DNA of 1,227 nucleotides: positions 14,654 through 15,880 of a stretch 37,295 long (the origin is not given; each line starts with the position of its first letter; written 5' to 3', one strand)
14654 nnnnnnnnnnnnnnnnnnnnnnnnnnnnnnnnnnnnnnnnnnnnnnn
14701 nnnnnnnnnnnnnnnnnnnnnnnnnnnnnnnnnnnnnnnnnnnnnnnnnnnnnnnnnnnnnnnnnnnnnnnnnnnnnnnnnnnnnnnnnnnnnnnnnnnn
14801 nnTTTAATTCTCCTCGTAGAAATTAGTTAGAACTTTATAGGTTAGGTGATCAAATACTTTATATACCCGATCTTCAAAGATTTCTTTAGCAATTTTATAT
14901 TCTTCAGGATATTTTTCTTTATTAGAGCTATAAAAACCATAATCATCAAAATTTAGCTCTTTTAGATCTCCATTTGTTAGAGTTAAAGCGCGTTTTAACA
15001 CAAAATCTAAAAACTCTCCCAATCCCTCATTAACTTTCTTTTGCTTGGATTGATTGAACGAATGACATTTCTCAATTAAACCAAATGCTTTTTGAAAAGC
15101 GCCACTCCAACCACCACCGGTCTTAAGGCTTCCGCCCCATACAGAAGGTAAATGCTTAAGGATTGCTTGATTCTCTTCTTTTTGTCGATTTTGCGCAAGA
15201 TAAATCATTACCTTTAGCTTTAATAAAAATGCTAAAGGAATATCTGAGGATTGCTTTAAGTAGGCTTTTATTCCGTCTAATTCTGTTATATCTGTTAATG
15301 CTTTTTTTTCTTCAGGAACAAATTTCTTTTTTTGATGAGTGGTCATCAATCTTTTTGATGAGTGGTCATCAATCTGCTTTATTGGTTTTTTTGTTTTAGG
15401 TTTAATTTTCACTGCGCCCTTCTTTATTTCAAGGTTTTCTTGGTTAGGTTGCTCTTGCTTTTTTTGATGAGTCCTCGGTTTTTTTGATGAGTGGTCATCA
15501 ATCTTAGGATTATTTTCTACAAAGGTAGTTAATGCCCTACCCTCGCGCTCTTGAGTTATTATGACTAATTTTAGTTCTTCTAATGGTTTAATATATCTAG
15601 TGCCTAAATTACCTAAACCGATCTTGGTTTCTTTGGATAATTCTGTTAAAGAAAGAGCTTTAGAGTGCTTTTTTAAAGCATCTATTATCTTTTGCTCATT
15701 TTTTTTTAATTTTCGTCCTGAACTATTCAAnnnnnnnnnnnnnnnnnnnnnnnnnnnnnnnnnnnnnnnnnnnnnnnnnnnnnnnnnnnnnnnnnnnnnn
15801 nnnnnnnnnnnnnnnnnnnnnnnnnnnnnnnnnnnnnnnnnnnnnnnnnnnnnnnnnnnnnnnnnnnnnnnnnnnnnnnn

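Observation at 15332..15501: A perfect 18-bp palindrome, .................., occurs three times plus a half-site inside the coding region of a wHTH gene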

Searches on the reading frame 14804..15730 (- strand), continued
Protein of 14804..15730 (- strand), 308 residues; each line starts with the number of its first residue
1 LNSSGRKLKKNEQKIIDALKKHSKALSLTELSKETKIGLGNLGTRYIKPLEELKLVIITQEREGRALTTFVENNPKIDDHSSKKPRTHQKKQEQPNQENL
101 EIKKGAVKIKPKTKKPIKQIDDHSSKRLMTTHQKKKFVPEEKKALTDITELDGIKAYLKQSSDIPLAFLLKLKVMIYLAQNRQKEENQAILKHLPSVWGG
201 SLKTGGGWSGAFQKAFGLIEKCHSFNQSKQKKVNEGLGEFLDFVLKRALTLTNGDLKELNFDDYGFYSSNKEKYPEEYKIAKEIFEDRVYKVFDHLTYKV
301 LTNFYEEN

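Call 88: search_protein_families(library=ncbifam, proteins=[P0001, P0009, P0005], max_evalue=0.1)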
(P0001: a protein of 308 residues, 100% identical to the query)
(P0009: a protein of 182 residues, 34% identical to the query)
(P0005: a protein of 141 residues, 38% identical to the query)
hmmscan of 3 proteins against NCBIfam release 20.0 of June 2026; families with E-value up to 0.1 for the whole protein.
P0001 (308 aa): 0 families

P0009 (182 aa): 7 families
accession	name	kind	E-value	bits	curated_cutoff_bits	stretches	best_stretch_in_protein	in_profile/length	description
NF053610.1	Sso10a_fam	subfamily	0.0063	16.5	60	1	9-52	7-49/64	Sso10a family chromatin protein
NF041852.1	trans_reg_HypR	equivalog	0.012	15.6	180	1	8-58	10-60/139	redox-sensitive transcriptional regulator HypR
TIGR02063.1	RNase_R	equivalog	0.014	13.7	597.85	1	5-126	3-118/711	ribonuclease R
TIGR03826.1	YvyF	hypoth_equivalog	0.018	15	124.15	1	7-43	33-69/137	TIGR03826 family flagellar region protein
TIGR01242.2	TIGR01242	subfamily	0.029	13.4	500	1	8-81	87-158/362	proteasome-activating nucleotidase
NF041395.1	TranRegLrpA1_Halo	equivalog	0.08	12.9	250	0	5-48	6-47/142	HTH-type transcriptional regulator LrpA1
TIGR02944.1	suf_reg_Xantho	equivalog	0.087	13.2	110.65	0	9-50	14-55/130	SUF system Fe-S cluster assembly regulator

P0005 (141 aa): 15 families
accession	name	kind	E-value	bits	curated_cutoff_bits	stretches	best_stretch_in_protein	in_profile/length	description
TIGR01884.1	cas_HTH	subfamily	0.0012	18.3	60.2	1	6-45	143-183/202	CRISPR-associated CARF protein Csa3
TIGR04381.1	HTH_TypR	domain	0.0016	18.4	30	1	20-41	23-44/49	TyrR/PhhR family helix-turn-helix DNA-binding protein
NF040595.1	HTH_Cbp1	equivalog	0.0031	17.5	140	1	3-37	95-129/135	CRISPR DNA repeat-binding protein Cbp1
TIGR02702.1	SufR_cyano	equivalog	0.0076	16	178.8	1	4-45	2-42/208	iron-sulfur cluster biosynthesis transcriptional regulator SufR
NF041396.1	TranRegLrp_Halo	equivalog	0.012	15.5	190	1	19-45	20-46/149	HTH-type transcriptional regulator Lrp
TIGR02937.1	sigma70-ECF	superfamily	0.015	14.9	42.9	1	12-48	127-163/165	sigma-70 family RNA polymerase sigma factor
NF045758.2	YlxM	equivalog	0.02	15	80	1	3-46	17-60/72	YlxM family DNA-binding protein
NF033546.1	transpos_IS21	equivalog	0.021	14.3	160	1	13-77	3-71/294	IS21 family transposase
NF002964.0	PRK03635.1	subfamily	0.028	13.5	197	1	22-49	21-48/297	ArgP/LysG family DNA-binding transcriptional regulator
NF040947.1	trans_reg_LysM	equivalog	0.03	14.1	180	1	7-45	7-44/136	HTH-type transcriptional regulator LysM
TIGR03298.1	argP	subfamily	0.043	12.9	273.55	1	22-48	19-45/292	ArgP/LysG family DNA-binding transcriptional regulator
NF007297.0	PRK09775.1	equivalog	0.043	12.6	401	1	17-50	14-47/446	type II toxin-antitoxin system HipA family toxin YjjJ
TIGR03879.1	near_KaiC_dom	domain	0.064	13.7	65.1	0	12-48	29-65/91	probable regulatory domain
TIGR01128.2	holA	equivalog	0.068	12.5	80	1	7-39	241-273/316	DNA polymerase III subunit delta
NF009888.0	PRK13348.1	subfamily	0.082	11.9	297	0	20-48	19-47/302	HTH-type transcriptional regulator ArgP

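Call 89: search_solved_structures(query=A1, max_evalue=1)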
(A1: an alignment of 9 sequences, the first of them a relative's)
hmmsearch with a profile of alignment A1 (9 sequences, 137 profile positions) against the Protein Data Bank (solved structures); distinct sequences matched with E-value up to 1: 6.
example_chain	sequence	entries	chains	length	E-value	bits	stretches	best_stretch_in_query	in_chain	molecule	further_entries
2yfa_A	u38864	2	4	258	0.00096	23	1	37-105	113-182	METHYL-ACCEPTING CHEMOTAXIS TRANSDUCER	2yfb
6nvw_A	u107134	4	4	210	0.11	16.4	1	13-111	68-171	Penicillin G acylase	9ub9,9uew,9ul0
1ku9_A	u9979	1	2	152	0.15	15.9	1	13-68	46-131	hypothetical protein MJ223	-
2ndp_A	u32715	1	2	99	0.3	15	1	11-89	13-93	Histone-like DNA-binding superfamily protein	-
4v8p_BN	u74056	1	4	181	0.82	13.6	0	64-106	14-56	RPL18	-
1lj9_A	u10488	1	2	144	0.93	13.4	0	13-62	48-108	transcriptional regulator SlyA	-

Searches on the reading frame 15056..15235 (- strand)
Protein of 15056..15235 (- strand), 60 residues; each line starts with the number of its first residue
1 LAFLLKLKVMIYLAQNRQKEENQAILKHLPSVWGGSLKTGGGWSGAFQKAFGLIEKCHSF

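Call 29: find_related_loci(query=A2, collection=viral_contigs, flank=6000)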
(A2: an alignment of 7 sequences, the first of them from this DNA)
Query A2 (60 aa) in viral_contigs; peptide patterns used: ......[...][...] (x = any residue, [..] = any of these).
35 stretches matched a pattern; 1 encode a relative of the query (tblastn E <= 1e-3); 1 distinct loci.
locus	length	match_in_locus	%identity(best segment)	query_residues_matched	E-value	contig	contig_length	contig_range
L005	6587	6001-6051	61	30-47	1e-5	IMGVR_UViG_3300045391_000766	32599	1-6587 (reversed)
